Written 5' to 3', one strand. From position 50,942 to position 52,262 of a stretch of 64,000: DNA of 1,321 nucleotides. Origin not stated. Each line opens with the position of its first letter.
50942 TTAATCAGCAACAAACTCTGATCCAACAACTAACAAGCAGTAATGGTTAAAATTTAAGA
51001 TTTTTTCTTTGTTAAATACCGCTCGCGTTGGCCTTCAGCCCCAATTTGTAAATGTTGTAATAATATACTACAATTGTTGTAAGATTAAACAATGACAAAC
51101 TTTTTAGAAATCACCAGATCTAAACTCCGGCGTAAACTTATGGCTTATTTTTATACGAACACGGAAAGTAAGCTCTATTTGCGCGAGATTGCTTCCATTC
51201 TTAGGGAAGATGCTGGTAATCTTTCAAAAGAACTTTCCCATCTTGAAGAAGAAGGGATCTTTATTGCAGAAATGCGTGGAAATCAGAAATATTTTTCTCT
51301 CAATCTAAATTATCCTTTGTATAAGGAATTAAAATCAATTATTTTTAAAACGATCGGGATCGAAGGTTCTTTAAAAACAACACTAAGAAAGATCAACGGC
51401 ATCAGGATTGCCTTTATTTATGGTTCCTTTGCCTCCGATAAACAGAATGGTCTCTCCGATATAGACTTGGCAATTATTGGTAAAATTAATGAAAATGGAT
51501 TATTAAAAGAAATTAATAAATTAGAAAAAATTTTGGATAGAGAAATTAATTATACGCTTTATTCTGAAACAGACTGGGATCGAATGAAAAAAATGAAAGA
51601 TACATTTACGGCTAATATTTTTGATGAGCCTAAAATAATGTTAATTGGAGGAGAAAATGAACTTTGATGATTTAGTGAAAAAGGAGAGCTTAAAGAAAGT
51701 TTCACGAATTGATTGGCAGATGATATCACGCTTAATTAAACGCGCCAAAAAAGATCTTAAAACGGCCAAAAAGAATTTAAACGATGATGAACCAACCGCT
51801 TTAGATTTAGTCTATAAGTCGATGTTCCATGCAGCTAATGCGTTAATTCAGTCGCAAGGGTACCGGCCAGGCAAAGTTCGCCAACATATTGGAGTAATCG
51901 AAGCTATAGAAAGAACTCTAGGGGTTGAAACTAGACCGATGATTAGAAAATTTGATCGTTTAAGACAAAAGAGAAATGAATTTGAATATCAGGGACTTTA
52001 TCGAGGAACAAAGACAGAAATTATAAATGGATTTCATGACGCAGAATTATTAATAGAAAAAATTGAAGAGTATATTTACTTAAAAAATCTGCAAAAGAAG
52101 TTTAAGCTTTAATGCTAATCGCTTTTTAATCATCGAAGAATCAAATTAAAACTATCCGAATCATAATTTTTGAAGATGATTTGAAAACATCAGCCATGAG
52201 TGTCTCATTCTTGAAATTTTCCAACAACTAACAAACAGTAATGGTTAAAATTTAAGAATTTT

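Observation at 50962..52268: MNT/HEPN toxin-antitoxin-like cassette bracketed by ~48-bp direct repeats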

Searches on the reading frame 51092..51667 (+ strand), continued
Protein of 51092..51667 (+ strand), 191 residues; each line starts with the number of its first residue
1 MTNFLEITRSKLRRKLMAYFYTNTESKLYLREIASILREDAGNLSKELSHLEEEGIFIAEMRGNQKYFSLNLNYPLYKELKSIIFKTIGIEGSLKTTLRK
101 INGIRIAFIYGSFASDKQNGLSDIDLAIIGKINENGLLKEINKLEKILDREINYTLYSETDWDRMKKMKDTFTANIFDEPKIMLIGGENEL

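Call 71: search_dna_similar(query=window:51092-51667:+, collection=plasmids, mode=protein, max_rows=10)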
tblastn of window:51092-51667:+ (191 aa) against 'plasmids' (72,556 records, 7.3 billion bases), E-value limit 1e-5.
Records with a match: 26; places in all: 26; records where one place covers at least 80% of the query: 25.
Best place of each record, by identity: <60% 26.
By first word of the organism name: Legionella 19; Comamonas 1; Bradyrhizobium 1; uncultured 1; Cupriavidus 1; Burkholderia 1; Sulfuricella 1; Rhizobium 1.
By predicted mobility (MOB-suite, as given by PLSDB): conjugative 18; non-mobilizable 7; mobilizable 1.
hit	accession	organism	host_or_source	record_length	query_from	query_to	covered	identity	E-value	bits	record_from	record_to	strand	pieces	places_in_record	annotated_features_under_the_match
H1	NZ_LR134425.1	Legionella adelaidensis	environmental,Cooling tower water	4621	10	191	95%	33.7%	2e-23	103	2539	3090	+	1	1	hypothetical protein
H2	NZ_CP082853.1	Legionella anisa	-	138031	23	191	88%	34.7%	3e-23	102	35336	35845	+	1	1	nucleotidyltransferase domain-containing protein | hypothetical protein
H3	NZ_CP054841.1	Comamonas antarctica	whole organism,R2A medium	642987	5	191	98%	30.9%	8e-23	101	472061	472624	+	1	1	nucleotidyltransferase domain-containing protein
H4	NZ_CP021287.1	Legionella pneumophila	Homo sapiens,human lung tissue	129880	23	191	88%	34.1%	5e-24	105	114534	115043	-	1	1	nucleotidyltransferase domain-containing protein | DNA-binding protein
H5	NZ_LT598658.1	Legionella pneumophila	Homo sapiens,clinical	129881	23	191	88%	34.1%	5e-24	105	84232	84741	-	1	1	nucleotidyltransferase domain-containing protein | DNA-binding protein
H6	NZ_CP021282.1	Legionella pneumophila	Homo sapiens,human lung tissue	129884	23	191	88%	34.1%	5e-24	105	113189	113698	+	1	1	nucleotidyltransferase domain-containing protein | DNA-binding protein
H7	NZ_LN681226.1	Legionella hackeliae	-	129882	23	191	88%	34.1%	5e-24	105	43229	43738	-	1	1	nucleotidyltransferase domain-containing protein | DNA-binding protein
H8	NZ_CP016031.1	Legionella pneumophila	Isolate,clinical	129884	23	191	88%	34.1%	5e-24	105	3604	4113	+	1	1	nucleotidyltransferase domain-containing protein | DNA-binding protein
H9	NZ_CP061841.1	Legionella pneumophila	pure culture,drinking water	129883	23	191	88%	34.1%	5e-24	105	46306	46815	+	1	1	nucleotidyltransferase domain-containing protein | DNA-binding protein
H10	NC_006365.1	Legionella pneumophila str. Paris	-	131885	23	191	88%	34.1%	5e-24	105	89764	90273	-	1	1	nucleotidyltransferase domain-containing protein | DNA-binding protein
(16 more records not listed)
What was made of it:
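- Tried and rejected: Plasmids gave only distant relatives, about 34% identical, mostly in Legionella (call 71).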

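Call 72: search_dna_similar(query=window:51092-51667:+, collection=phages, mode=protein, max_rows=10)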
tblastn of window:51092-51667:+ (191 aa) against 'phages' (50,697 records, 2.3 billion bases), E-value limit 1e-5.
No match.
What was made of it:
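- Tried and rejected: Phage records gave no MNT match (call 72).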

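Call 73: find_related_loci(query=window:51092-51667:+, collection=viral_contigs, flank=5000)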
Query window:51092-51667:+ (191 aa) in viral_contigs; peptide patterns used: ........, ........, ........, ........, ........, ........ (x = any residue, [..] = any of these).
35 stretches matched a pattern, but none encodes a relative of the query by tblastn (E <= 1e-3).

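Call 80: search_protein_families(library=padloc, proteins=[window:51092-51667:+], max_evalue=0.01)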
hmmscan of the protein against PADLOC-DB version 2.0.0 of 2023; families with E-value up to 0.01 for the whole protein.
window:51092-51667:+ (191 aa): 12 families
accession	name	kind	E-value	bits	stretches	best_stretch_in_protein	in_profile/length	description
PDLC04368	PDC-M05A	-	1.6e-48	163.2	1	7-191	9-195/201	-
PDLC04372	PDC-M05A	-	1.3e-33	114.6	1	37-190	8-163/167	-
PDLC04370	PDC-M05A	-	5e-18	63.6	1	7-188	11-191/194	-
PDLC04369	PDC-M05A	-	2.4e-17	61.2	1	11-187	13-187/201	-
PDLC04371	PDC-M05A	-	2.4e-07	28.6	1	4-155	24-178/211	-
PDLC04906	PDC-S09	-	4.1e-05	21.9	1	95-153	15-76/98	-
PDLC04904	PDC-S09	-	0.0006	18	1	97-153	18-76/104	-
PDLC04903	PDC-S09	-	0.00074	17.8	1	94-148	14-69/108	-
PDLC04901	PDC-S09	-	0.001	17.8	1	96-157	14-76/126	-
PDLC01438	Csa3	-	0.0016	16.5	1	4-77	141-208/305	"CAS-I,CAS-II,CAS-III,CAS-IV,CAS-V,CAS-VI; associated_signaling"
PDLC04907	PDC-S09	-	0.003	15.7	1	100-140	23-63/114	-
PDLC02437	BrxA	-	0.0099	13.4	0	10-95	29-119/238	BrxA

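Call 81: search_protein_families(library=phrogs, proteins=[window:51092-51667:+], max_evalue=0.01)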
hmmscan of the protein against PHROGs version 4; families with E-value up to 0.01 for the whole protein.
window:51092-51667:+ (191 aa): 0 families

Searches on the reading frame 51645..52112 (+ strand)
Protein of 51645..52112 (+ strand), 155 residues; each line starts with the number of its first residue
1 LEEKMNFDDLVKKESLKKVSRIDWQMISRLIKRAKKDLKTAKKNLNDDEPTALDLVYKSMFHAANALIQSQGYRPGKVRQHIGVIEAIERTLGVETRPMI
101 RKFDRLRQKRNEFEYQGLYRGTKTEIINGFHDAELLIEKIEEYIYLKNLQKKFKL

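Call 7: search_protein_families(library=pfam, proteins=[window:51645-52112:+], max_evalue=0.01)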
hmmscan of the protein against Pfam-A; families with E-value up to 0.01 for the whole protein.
window:51645-52112:+ (155 aa): 1 family
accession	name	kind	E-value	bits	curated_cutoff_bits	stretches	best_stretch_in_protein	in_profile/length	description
PF05168.19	HEPN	-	2.6e-11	44.2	22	1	28-142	2-116/117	HEPN domain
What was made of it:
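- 51657..52112 (+): HEPN protein (151 aa from the ATG at 51657), of the AF0298-like HEPN-T type, the presumed RNase toxin. It overlaps the MNT stop by 11 nt. PF05168 HEPN 2.6e-11 (call 7).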

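Call 8: search_protein_families(library=ncbifam, proteins=[window:51645-52112:+], max_evalue=0.01)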
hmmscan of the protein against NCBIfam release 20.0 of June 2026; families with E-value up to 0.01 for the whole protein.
window:51645-52112:+ (155 aa): 0 families

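Call 60: search_solved_structures(query=window:51657-52112:+, max_evalue=1, show_alignments=3)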
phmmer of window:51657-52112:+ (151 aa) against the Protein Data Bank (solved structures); distinct sequences matched with E-value up to 1: 2.
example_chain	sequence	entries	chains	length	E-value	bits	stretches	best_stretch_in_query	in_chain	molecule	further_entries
2hsb_A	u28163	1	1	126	0.0013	22.1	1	26-138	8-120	Hypothetical UPF0332 protein AF0298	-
1t1e_A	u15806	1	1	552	0.49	13.8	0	71-111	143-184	kumamolisin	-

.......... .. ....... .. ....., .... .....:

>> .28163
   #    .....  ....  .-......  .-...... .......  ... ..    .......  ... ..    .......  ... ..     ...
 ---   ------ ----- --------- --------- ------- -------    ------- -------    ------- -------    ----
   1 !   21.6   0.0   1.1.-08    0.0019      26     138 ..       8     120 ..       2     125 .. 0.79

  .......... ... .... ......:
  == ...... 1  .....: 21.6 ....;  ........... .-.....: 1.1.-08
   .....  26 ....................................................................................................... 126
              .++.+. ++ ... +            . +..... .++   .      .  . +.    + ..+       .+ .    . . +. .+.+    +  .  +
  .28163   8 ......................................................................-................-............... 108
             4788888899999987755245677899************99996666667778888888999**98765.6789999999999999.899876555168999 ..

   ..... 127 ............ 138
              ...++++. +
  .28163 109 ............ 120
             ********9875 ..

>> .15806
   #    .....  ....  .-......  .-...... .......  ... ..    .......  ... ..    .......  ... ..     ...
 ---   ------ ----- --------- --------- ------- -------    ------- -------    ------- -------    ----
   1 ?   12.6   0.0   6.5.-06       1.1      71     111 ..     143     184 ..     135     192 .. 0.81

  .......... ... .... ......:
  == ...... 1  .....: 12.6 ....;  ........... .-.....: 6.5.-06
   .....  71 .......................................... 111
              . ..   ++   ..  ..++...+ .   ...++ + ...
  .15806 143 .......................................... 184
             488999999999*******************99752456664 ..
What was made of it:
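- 51657..52112 (+): PDB 2hsb AF0298 gives 1.3e-3 (call 60).
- On AF0298-like HEPN-T / MNT pair (PADLOC PDC-M05): Alignment to 2hsb: MFHAA and RQH/KTH are conserved, and RNEFEY aligns with REESDY (call 60).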

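Call 80: search_protein_families(library=padloc, proteins=[window:51657-52112:+], max_evalue=0.01)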
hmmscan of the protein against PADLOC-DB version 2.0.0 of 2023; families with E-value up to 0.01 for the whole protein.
window:51657-52112:+ (151 aa): 7 families
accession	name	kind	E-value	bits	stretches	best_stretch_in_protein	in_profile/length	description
PDLC04379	PDC-M05B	-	1.8e-17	61.7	1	1-143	1-140/147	-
PDLC04376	PDC-M05B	-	7e-14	50.1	1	22-138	1-116/121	-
PDLC04374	PDC-M05B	-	9.7e-12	43.3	1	1-139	1-137/146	-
PDLC04377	PDC-M05B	-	1.1e-10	39.7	1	3-138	3-136/149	-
PDLC04373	PDC-M05B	-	1.8e-10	39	1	2-137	5-134/141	-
PDLC04378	PDC-M05B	-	1.4e-09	36.3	1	15-139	20-142/153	-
PDLC04375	PDC-M05B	-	1.2e-05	23.6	1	4-113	15-123/151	-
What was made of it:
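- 51657..52112 (+): PADLOC PDC-M05B 1.8e-17 (call 80).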

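Call 81: search_protein_families(library=phrogs, proteins=[window:51657-52112:+], max_evalue=0.01)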
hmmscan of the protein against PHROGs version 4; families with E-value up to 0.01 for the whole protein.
window:51657-52112:+ (151 aa): 0 families
